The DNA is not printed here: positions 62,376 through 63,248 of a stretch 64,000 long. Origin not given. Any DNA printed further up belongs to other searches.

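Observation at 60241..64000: ABC - DUF1854 - ABC cassette: a heterodimeric exporter with an embedded small soluble protein of unknown role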

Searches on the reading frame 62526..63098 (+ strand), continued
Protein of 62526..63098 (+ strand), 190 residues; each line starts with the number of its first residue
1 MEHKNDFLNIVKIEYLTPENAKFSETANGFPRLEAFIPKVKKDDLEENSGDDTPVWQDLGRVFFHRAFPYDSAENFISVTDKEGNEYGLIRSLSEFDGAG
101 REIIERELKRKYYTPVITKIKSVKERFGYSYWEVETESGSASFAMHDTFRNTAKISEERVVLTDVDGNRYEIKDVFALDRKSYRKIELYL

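Call 29: search_protein_families(library=pfam, proteins=[L040:436-1551:-, L030:4821-5960:-, L067:14826-15686:+, L031:16620-17846:+, L079:3889-4851:+, L061:3649-5322:+, L046:2-2740:-, L047:8599-11139:+, L001:12826-13764:+, L001:13768-14733:+], max_evalue=0.001)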
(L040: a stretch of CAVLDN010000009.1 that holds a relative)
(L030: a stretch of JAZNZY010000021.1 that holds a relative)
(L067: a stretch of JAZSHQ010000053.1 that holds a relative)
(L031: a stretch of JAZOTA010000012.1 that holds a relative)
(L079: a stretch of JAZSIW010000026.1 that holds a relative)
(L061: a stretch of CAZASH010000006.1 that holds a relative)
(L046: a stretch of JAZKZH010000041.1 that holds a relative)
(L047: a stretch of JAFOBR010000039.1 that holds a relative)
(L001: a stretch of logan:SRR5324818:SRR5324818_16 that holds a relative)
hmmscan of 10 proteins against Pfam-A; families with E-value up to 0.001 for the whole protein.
L040:436-1551:- (371 aa): 2 families
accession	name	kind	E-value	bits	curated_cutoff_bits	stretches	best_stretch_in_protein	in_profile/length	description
PF00742.24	Homoserine_dh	-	1.6e-59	201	22.9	1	150-328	1-172/173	Homoserine dehydrogenase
PF03447.22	NAD_binding_3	-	3.6e-13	50.7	24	1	30-142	1-116/116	Homoserine dehydrogenase, NAD binding domain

L030:4821-5960:- (379 aa): 2 families
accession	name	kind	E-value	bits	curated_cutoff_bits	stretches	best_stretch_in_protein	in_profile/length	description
PF01594.21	AI-2E_transport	-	3.3e-44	151.8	34.3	1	15-350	6-321/327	AI-2E family transporter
PF06599.16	DUF1139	-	0.00081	19.3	25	0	94-175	48-133/309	Protein of unknown function (DUF1139)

L067:14826-15686:+ (286 aa): 2 families
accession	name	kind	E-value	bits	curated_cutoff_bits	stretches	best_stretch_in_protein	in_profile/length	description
PF01380.27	SIS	-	1.2e-21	77.3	25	1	129-255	2-130/131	SIS domain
PF01418.23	HTH_6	-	4.8e-15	55.7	28.3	1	5-75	2-72/77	Helix-turn-helix domain, rpiR family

L031:16620-17846:+ (408 aa): 10 families
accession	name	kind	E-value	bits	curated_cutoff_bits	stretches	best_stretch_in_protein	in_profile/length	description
PF03486.20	HI0933_like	-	6.6e-84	281.6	50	1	7-406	2-243/244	HI0933-like protein Rossmann domain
PF22780.1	HI0933_like_1st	-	3.1e-38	131.6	27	1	193-353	1-165/165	HI0933-like protein barrel and H2TH domain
PF01266.30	DAO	-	2.3e-12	47.6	27.9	2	7-41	1-35/353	FAD dependent oxidoreductase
PF00890.30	FAD_binding_2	-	3e-11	43.6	20.4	1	7-41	1-35/414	FAD binding domain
PF01134.28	GIDA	-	6.8e-10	39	22.1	1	7-166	1-150/391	Glucose inhibited division protein A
PF12831.13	FAD_oxidored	-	1.6e-07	31.5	27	1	7-68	1-60/416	FAD dependent oxidoreductase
PF07992.20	Pyr_redox_2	-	3.5e-07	30.4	26.1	1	6-169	1-112/291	Pyridine nucleotide-disulphide oxidoreductase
PF13450.12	NAD_binding_8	-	4.3e-06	27.3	21.9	1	10-41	1-32/68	NAD(P)-binding Rossmann-like domain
PF13738.12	Pyr_redox_3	-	0.00011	22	30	0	9-39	1-31/305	Pyridine nucleotide-disulphide oxidoreductase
PF01494.25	FAD_binding_3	-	0.00074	19.3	22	0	6-147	2-135/349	FAD binding domain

L079:3889-4851:+ (320 aa): 6 families
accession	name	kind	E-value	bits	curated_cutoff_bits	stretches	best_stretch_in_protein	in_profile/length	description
PF07479.19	NAD_Gly3P_dh_C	-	9.2e-35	120.4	25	1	174-306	1-141/142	NAD-dependent glycerol-3-phosphate dehydrogenase C-terminus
PF01210.29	NAD_Gly3P_dh_N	-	6.9e-29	101.3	23.1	1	2-152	1-155/158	NAD-dependent glycerol-3-phosphate dehydrogenase N-terminus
PF03807.23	F420_oxidored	-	1.3e-06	29.4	21.6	1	2-101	1-92/94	NADP oxidoreductase coenzyme F420-dependent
PF20618.3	GPD_NAD_C_bact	-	2.5e-06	28.4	27.6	1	233-292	1-66/66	Bacterial GPD, NAD-dependent C-terminal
PF10727.15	Rossmann-like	-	5.3e-05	23.4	23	1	2-99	16-104/131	Rossmann-like domain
PF02558.23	ApbA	-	0.00015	21.8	22.2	1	3-106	1-105/150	Ketopantoate reductase PanE/ApbA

L061:3649-5322:+ (557 aa): 1 family
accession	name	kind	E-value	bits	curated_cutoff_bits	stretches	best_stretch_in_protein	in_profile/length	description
PF16147.10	DUF4855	-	8.7e-87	291.6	27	1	223-538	1-312/313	Domain of unknown function (DUF4855)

L046:2-2740:- (913 aa): 5 families
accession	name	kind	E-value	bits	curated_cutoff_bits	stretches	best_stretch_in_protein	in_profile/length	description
PF07733.18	DNA_pol3_alpha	-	1.9e-101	339.5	23.9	1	293-552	2-260/260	Bacterial DNA polymerase III alpha NTPase domain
PF17657.6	DNA_pol3_finger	-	3.2e-56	189.6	22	1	556-717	2-166/166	Bacterial DNA polymerase III alpha subunit finger domain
PF02811.25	PHP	-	1.1e-52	179.2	26.4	1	5-176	1-164/164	PHP domain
PF14579.12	HHH_6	-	2.1e-25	89.2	25.6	1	790-875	1-88/90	Helix-hairpin-helix motif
PF12836.13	HHH_3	-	0.00022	21.7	27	1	816-861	16-60/65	Helix-hairpin-helix motif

L047:8599-11139:+ (846 aa): 2 families
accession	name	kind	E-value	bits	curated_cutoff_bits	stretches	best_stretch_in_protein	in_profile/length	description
PF02638.21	GHL10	-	5.8e-24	85.2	27.9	1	310-574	1-263/311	Glycosyl hydrolase-like 10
PF13199.12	Glyco_hydro_66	-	0.0002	20.6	23.7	1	371-472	162-263/546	Glycosyl hydrolase family 66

L001:12826-13764:+ (312 aa): 1 family
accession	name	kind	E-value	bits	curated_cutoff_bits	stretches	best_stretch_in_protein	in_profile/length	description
PF10277.15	Frag1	-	0.00093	19.2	30.3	1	176-308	61-180/220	Frag1/DRAM/Sfk1 family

L001:13768-14733:+ (321 aa): 0 families

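Call 37: search_protein_representatives(alignment_id=A1)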
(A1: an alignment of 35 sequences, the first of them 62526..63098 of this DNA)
Query: 35 sequences, 188 profile positions. Proteins with E-value up to 0.001 (for the whole library): 2009; up to 1e-10: 1326; up to 1e-30: 116. The best 150 are listed.
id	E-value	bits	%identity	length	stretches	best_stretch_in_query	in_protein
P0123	4.0e-80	284.2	-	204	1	2-188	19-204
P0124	1.4e-67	243.3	-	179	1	47-188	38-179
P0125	2.7e-67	242.4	-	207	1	9-188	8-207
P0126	7.3e-63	228.0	-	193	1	1-139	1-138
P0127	2.6e-58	213.1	-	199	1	4-188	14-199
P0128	2.0e-57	210.2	-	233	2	40-188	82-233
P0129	3.7e-57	209.4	-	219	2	82-188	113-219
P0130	2.0e-55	203.7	-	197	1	3-188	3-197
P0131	4.0e-54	199.5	-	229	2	49-188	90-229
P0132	8.5e-54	198.4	-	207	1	5-188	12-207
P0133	8.7e-54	198.4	-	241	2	53-188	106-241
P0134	5.9e-53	195.7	-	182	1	6-188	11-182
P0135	6.7e-53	195.5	-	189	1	6-187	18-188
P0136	7.4e-53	195.3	-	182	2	59-188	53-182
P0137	5.9e-52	192.4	-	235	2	82-188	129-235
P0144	2.0e-49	184.1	-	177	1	6-188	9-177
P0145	5.4e-49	182.7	-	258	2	81-188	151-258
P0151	4.5e-47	176.5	-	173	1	58-188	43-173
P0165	1.4e-43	165.1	-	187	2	56-188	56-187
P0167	1.4e-43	165.1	-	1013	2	55-187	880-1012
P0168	4.6e-43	163.4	-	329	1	61-161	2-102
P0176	6.9e-40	153.1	-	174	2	58-188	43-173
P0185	1.4e-38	148.8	-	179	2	55-188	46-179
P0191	6.0e-38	146.7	-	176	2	56-188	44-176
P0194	5.8e-37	143.5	-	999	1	59-188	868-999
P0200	2.0e-35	138.5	-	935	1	53-188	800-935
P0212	3.8e-34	134.3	-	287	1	89-188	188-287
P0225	7.5e-32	126.9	-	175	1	57-180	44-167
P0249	4.0e-30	121.2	-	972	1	13-188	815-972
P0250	4.4e-30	121.1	-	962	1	58-188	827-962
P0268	2.4e-29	118.7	-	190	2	59-186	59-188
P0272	3.5e-29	118.1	-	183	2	58-185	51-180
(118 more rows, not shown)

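Call 40: search_protein_families(library=pfam, proteins=[P0167, P0194, P0200, P0249, P0250, P0168, P0212, P0145], max_evalue=0.0001)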
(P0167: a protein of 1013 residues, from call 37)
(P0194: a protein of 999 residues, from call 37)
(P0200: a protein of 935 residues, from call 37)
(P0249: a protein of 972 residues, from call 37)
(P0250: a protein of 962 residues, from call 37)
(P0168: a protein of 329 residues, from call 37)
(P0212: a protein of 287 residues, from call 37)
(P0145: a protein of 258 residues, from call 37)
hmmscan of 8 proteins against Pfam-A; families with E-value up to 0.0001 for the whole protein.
P0167 (1013 aa): 3 families
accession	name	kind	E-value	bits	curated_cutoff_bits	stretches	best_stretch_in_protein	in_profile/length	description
PF00664.28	ABC_membrane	-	6.3e-42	144.6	28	1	209-482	2-274/274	ABC transporter transmembrane region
PF08909.16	DUF1854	-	4.9e-40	136.8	26.8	1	882-1011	1-129/130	Domain of unknown function (DUF1854)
PF00005.33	ABC_tran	-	1.9e-36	126.1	25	1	544-693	1-137/137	ABC transporter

P0194 (999 aa): 3 families
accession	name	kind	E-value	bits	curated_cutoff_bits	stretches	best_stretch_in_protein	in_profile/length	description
PF08909.16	DUF1854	-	2.7e-38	131.2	26.8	1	868-997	3-129/130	Domain of unknown function (DUF1854)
PF00664.28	ABC_membrane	-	1.9e-35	123.3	28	1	198-486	2-274/274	ABC transporter transmembrane region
PF00005.33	ABC_tran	-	2.9e-34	119.1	25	1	547-696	1-137/137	ABC transporter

P0200 (935 aa): 4 families
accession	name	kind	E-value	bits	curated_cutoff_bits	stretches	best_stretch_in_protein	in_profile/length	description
PF08909.16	DUF1854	-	7e-36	123.4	26.8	1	808-933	4-129/130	Domain of unknown function (DUF1854)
PF00664.28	ABC_membrane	-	2.5e-32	113.1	28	1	198-470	2-273/274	ABC transporter transmembrane region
PF00005.33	ABC_tran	-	2e-31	109.9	25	1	533-682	1-137/137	ABC transporter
PF09818.15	ABC_ATPase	-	5e-05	22.9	23.2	0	629-688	134-192/283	P-loop domain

P0249 (972 aa): 4 families
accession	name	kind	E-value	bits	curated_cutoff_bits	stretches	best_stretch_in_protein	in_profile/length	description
PF00664.28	ABC_membrane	-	4.1e-39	135.3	28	1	205-491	1-274/274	ABC transporter transmembrane region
PF00005.33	ABC_tran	-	6.9e-37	127.5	25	1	553-702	1-137/137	ABC transporter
PF08909.16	DUF1854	-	2e-29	102.5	26.8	1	840-970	1-129/130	Domain of unknown function (DUF1854)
PF02463.25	SMC_N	-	4.1e-05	23.6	40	0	279-745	135-212/220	RecF/RecN/SMC N terminal domain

P0250 (962 aa): 3 families
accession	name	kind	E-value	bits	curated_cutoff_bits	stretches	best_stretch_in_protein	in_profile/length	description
PF08909.16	DUF1854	-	3e-34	118.1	26.8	1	826-959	1-128/130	Domain of unknown function (DUF1854)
PF00005.33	ABC_tran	-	6.9e-34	117.8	25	1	538-687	1-137/137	ABC transporter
PF00664.28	ABC_membrane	-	2e-31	110.2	28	1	190-477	2-274/274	ABC transporter transmembrane region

P0168 (329 aa): 1 family
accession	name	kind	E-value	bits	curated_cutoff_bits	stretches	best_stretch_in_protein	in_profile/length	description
PF08909.16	DUF1854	-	2.5e-25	89.3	26.8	1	5-101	8-103/130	Domain of unknown function (DUF1854)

P0212 (287 aa): 3 families
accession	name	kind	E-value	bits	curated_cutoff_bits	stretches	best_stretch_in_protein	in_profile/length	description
PF02837.24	Glyco_hydro_2_N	-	2.3e-34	119.2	28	1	39-164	40-169/169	Glycosyl hydrolases family 2, sugar binding domain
PF08909.16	DUF1854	-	3.7e-24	85.5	26.8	1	191-284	36-128/130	Domain of unknown function (DUF1854)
PF22666.2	Glyco_hydro_2_N2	-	2.2e-08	34.8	27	1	71-135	51-118/167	Glycosyl hydrolase 2 galactose-binding domain-like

P0145 (258 aa): 1 family
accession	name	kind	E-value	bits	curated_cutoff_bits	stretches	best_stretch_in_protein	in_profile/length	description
PF08909.16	DUF1854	-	2.2e-28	99.2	26.8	1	151-255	25-128/130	Domain of unknown function (DUF1854)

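Call 43: search_dna_similar(query=window:62526-63098:+, collection=plasmids, mode=protein, max_evalue=0.001, max_rows=30)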
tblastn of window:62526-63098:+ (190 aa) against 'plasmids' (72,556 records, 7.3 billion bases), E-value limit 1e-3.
No match.

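Call 53: find_related_loci(query=A4, collection=metagenome_contigs, flank=10000)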
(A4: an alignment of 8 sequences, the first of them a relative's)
Query A4 (187 aa) in metagenome_contigs; peptide patterns used: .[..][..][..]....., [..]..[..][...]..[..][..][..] (x = any residue, [..] = any of these).
600 stretches matched a pattern (row limit reached: there are more); 264 encode a relative of the query (tblastn E <= 1e-3); the best 80 are kept; 80 distinct loci.
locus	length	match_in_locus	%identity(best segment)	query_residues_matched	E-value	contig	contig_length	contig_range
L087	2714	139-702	60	1-187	3e-78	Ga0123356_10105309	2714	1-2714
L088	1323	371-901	51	14-187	3e-62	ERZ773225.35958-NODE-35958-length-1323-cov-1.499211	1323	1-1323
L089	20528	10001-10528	52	15-187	2e-58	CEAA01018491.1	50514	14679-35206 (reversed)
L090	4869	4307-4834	48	15-187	2e-58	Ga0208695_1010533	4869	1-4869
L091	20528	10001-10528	52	15-187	2e-58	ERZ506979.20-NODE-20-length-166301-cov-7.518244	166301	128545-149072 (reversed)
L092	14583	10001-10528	50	15-187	2e-58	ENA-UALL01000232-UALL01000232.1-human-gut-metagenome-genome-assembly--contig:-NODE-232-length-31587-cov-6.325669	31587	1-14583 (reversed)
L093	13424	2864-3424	49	1-187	2e-56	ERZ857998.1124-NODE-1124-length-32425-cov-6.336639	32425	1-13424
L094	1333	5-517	52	20-187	1e-58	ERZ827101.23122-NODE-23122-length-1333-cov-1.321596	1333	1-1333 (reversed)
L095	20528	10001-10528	48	15-187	9e-56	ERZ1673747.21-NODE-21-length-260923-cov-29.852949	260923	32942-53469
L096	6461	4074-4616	49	15-187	1e-55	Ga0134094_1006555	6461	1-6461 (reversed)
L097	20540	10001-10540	46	11-187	3e-55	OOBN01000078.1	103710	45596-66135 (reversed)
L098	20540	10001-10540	46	11-187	3e-55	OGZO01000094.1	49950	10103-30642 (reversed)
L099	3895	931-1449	49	18-187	7e-55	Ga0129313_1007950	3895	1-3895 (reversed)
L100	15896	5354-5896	50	15-187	6e-55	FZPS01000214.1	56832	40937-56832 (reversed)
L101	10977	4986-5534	47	13-187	1e-54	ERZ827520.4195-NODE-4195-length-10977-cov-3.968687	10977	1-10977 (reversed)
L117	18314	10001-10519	47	18-187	2e-51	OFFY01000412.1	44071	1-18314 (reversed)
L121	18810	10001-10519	47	18-187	6e-50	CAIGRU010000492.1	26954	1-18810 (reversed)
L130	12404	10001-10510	45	21-187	4e-46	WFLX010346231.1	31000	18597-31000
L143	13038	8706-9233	40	22-187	4e-39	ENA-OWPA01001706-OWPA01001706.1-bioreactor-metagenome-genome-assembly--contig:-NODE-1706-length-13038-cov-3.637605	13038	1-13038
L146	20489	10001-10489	38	26-187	1e-38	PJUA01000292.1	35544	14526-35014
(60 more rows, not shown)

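Call 56: search_protein_families(library=pfam, proteins=[L117:12956-15628:+, L121:12920-15643:+, L130:3035-5899:+, L089:4887-7352:+, L097:1654-4083:+, L146:2420-4912:+, L143:4995-6053:+, L097:14589-19247:+, L100:8193-11969:-], max_evalue=0.0001)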
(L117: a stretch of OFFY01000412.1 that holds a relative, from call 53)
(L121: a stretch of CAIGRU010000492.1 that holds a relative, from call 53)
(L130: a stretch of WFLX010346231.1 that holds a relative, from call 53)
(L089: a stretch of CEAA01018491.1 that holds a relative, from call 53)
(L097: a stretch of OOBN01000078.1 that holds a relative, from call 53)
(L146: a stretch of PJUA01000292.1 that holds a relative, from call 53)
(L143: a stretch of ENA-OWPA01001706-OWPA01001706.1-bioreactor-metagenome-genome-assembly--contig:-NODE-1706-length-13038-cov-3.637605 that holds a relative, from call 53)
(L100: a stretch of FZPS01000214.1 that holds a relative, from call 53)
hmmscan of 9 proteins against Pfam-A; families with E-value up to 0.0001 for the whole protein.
L117:12956-15628:+ (890 aa): 5 families
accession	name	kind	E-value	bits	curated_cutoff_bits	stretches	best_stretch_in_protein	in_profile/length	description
PF00488.27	MutS_V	-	6e-88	294.2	30.2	1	623-810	2-187/188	MutS domain V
PF05192.23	MutS_III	-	1.3e-56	192.5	34.1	1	278-569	1-194/194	MutS domain III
PF01624.25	MutS_I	-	6.8e-46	155.6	20.6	1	11-120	1-110/113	MutS domain I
PF05190.23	MutS_IV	-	6e-32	110.2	22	1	438-528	1-91/92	MutS family domain IV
PF05188.22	MutS_II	-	5.7e-22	79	25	1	131-261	1-132/133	MutS domain II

L121:12920-15643:+ (907 aa): 5 families
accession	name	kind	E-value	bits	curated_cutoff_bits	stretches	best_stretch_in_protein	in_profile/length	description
PF00488.27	MutS_V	-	9.1e-88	293.6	30.2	1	640-827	2-187/188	MutS domain V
PF05192.23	MutS_III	-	1e-56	192.8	34.1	1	295-586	1-194/194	MutS domain III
PF01624.25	MutS_I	-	2.2e-46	157.1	20.6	1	28-137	1-110/113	MutS domain I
PF05190.23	MutS_IV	-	2.9e-31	108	22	1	455-545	1-91/92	MutS family domain IV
PF05188.22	MutS_II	-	7.3e-23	81.9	25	1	148-278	1-132/133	MutS domain II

L130:3035-5899:+ (954 aa): 1 family
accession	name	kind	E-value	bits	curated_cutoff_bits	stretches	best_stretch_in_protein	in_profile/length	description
PF02687.27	FtsX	-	2.6e-19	69.9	25.5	2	319-432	8-118/120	FtsX-like permease C-terminal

L089:4887-7352:+ (821 aa): 19 families
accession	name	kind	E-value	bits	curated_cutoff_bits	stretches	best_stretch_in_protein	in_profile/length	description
PF07724.20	AAA_2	-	1.7e-72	243.3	27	1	546-722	1-166/166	AAA domain (Cdc48 subfamily)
PF17871.7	AAA_lid_9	-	9.8e-37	125.5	22.8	1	354-455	2-103/104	AAA lid domain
PF10431.15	ClpB_D2-small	-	5.9e-26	90.8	21.9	1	728-808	1-81/81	C-terminal, D2-small domain, of ClpB protein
PF02861.25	Clp_N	-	4.2e-25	88.1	20.7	2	19-65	2-48/53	Clp amino terminal domain, pathogenicity island component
PF00004.35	AAA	-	4.7e-24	85.7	21.2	2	215-331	2-111/131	ATPase family associated with various cellular activities (AAA)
PF07728.20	AAA_5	-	4.5e-18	66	22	1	551-672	2-125/139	AAA domain (dynein-related subfamily)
PF13401.12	AAA_22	-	1.3e-10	42.1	27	0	550-645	7-109/130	AAA domain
PF13191.12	AAA_16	-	2.8e-10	41.4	32.6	1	192-239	2-52/167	AAA ATPase domain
PF00158.32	Sigma54_activat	-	1.7e-09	38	20.2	1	551-670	25-143/168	Sigma-54 interaction domain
PF02151.25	UVR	-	2e-07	31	21.5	1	427-461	1-35/36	UvrB/uvrC motif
PF20720.3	nSTAND3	-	2.5e-07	31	27.2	0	211-239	17-45/155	Novel STAND NTPase 3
PF13173.12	AAA_14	-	1.1e-05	25.8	27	0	552-647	6-88/129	AAA domain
PF00910.28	RNA_helicase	-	1.4e-05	26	21.5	0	552-573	2-23/105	RNA helicase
PF12775.13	AAA_7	-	2.2e-05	24.5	25.8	0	551-597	36-82/181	P-loop containing dynein motor region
PF05496.18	RuvB_N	-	2.6e-05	24.5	27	0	543-572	28-57/159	Holliday junction DNA helicase RuvB P-loop domain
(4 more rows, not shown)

L097:1654-4083:+ (809 aa): 8 families
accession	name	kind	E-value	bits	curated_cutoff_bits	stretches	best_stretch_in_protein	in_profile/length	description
PF05362.19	Lon_C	-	5.1e-88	294.4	21.1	1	573-774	2-203/205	Lon protease (S16) C-terminal proteolytic domain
PF02190.22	LON_substr_bdg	-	5.5e-42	144.4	28.7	1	12-207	1-200/200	ATP-dependent protease La (LON) substrate-binding domain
PF00004.35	AAA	-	5.5e-26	92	21.2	1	357-494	1-126/131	ATPase family associated with various cellular activities (AAA)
PF22667.2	Lon_lid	-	2e-21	75.9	27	1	519-572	2-56/57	Lon protease AAA+ ATPase lid domain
PF13541.12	ChlI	-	1.7e-09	38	27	1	616-743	1-121/121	Subunit ChlI of Mg-chelatase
PF07728.20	AAA_5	-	5.3e-09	36.6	22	1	357-491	2-139/139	AAA domain (dynein-related subfamily)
PF07726.17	AAA_3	-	3.9e-05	24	27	0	358-481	3-114/131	ATPase family associated with various cellular activities (AAA)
PF13191.12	AAA_16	-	6.3e-05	24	32.6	0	354-393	22-63/167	AAA ATPase domain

L146:2420-4912:+ (830 aa): 1 family
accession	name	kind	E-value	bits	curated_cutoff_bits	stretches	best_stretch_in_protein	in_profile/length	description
PF02687.27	FtsX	-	1.4e-26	93.3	25.5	2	703-821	2-119/120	FtsX-like permease C-terminal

L143:4995-6053:+ (352 aa): 3 families
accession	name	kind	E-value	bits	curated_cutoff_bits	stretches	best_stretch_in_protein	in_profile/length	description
PF01408.29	GFO_IDH_MocA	-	5.5e-28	98.5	24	1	9-127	2-119/120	Oxidoreductase family, NAD-binding Rossmann fold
PF22725.1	GFO_IDH_MocA_C3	-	7.9e-24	84.5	27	1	139-276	4-123/124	GFO/IDH/MocA C-terminal domain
PF02894.22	GFO_IDH_MocA_C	-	9.7e-24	84.8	22.9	1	140-346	1-212/218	Oxidoreductase family, C-terminal alpha/beta domain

L097:14589-19247:+ (1552 aa): 10 families
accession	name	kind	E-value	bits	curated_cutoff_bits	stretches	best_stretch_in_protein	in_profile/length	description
PF22666.2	Glyco_hydro_2_N2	-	8.9e-27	94.6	27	1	383-544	10-165/167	Glycosyl hydrolase 2 galactose-binding domain-like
PF18368.7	Ig_GlcNase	-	6.8e-26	90.9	26.3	1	1107-1215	2-105/105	Exo-beta-D-glucosaminidase Ig-fold domain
PF00754.31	F5_F8_type_C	-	2.5e-22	79.8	28.2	2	236-328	25-123/127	F5/8 type C domain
PF22633.2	F5_F8_type_C_2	-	2.3e-21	76.6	27.8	2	234-316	9-91/91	NedA-like, galactose-binding domain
PF03422.21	CBM_6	-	9.3e-21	74.9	28.9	1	1342-1464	2-124/125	Carbohydrate binding module (family 6)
PF00703.27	Glyco_hydro_2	-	3.3e-14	54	23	1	558-675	3-109/109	Glycosyl hydrolases family 2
PF02837.24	Glyco_hydro_2_N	-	7.3e-08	33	28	1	426-498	66-137/169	Glycosyl hydrolases family 2, sugar binding domain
PF00404.24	Dockerin_1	-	5.7e-07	30.1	22.9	1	1490-1538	4-52/57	Dockerin type I domain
PF17753.7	Ig_mannosidase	-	4.9e-06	26.6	22.6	1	1125-1199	2-62/81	Ig-fold domain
PF17820.7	PDZ_6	-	4.5e-05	23.6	27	0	1266-1315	6-54/54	PDZ domain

L100:8193-11969:- (1258 aa): 3 families
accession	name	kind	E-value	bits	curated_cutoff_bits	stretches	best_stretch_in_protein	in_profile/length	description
PF13507.12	GATase_5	-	1e-83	280.9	27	1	993-1256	1-260/260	CobB/CobQ-like glutamine amidotransferase domain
PF02769.27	AIRS_C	-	1.4e-27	97.2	23.1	1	443-595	1-155/156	AIR synthase related protein, C-terminal domain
PF18072.6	FGAR-AT_linker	-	2.1e-09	38.2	26.6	1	181-229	2-49/50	Formylglycinamide ribonucleotide amidotransferase linker domain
